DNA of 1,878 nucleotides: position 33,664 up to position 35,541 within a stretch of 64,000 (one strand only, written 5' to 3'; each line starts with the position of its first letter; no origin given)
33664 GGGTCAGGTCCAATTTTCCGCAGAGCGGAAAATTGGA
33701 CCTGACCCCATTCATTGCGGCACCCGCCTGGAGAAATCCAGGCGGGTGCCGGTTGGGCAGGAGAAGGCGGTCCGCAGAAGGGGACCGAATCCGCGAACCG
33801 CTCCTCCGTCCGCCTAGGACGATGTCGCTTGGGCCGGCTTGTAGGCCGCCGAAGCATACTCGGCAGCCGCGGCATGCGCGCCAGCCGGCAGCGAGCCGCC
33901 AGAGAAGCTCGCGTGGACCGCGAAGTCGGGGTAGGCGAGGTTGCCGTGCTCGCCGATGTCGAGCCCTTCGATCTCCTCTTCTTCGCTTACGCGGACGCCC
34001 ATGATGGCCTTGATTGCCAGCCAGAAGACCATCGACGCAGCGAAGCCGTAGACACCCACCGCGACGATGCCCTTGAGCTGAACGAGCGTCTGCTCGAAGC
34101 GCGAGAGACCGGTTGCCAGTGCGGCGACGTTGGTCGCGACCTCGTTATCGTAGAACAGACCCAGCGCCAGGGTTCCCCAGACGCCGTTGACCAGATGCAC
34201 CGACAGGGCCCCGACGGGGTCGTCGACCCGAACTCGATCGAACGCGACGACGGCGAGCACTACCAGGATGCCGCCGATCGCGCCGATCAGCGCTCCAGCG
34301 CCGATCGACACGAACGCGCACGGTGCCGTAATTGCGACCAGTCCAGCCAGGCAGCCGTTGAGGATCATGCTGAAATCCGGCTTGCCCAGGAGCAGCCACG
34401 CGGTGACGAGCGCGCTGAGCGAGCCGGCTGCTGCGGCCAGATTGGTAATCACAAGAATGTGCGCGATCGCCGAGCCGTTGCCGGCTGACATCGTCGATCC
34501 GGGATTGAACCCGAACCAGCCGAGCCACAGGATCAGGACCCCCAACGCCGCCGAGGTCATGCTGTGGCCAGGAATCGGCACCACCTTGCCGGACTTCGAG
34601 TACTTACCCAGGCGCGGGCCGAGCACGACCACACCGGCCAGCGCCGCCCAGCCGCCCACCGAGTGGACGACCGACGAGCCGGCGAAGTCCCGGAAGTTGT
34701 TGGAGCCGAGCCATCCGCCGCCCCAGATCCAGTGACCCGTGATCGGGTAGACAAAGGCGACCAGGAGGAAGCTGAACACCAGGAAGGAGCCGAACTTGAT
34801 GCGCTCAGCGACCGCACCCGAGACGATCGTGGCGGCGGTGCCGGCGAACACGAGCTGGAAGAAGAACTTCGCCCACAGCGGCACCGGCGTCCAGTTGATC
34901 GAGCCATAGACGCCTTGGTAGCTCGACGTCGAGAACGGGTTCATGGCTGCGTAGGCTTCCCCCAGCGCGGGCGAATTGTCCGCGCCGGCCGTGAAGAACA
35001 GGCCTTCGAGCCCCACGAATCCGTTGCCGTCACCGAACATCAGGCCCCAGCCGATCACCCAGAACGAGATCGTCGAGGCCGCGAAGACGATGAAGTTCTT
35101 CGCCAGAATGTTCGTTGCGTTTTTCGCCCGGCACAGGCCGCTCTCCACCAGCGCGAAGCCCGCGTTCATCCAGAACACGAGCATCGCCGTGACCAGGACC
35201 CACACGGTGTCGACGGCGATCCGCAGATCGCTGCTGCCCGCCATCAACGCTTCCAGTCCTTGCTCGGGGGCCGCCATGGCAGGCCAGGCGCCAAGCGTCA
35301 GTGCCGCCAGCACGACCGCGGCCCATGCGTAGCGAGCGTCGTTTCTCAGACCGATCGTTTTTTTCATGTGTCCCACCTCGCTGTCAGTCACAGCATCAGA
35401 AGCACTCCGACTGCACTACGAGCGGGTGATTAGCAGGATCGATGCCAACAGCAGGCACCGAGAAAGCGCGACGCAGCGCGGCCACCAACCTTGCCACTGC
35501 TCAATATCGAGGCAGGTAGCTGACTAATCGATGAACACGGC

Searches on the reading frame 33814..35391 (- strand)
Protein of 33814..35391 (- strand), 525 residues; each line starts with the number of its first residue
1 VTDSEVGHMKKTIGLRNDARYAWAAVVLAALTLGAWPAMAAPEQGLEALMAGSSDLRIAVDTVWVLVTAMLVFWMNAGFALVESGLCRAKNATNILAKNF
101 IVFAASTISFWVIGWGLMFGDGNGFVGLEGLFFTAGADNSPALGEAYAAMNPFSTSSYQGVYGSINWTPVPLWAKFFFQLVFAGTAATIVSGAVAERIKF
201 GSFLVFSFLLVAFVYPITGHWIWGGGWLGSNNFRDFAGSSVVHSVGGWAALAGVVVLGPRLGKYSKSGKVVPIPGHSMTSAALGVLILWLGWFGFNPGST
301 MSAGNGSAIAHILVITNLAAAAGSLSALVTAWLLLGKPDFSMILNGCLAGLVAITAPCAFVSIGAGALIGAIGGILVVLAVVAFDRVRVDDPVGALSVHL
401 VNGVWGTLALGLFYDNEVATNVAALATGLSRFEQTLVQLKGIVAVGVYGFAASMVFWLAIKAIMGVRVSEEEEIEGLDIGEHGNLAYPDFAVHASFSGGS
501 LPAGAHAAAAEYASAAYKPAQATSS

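Call 63: search_protein_families(library=pfam, proteins=[window:33814-35391:-], max_evalue=0.00001)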
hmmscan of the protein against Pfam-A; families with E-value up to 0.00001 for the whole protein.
window:33814-35391:- (525 aa): 1 family
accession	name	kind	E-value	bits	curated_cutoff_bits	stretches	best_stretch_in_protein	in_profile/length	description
PF00909.26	Ammonium_transp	-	1.5e-114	383.3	23.2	1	63-487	1-399/399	Ammonium Transporter Family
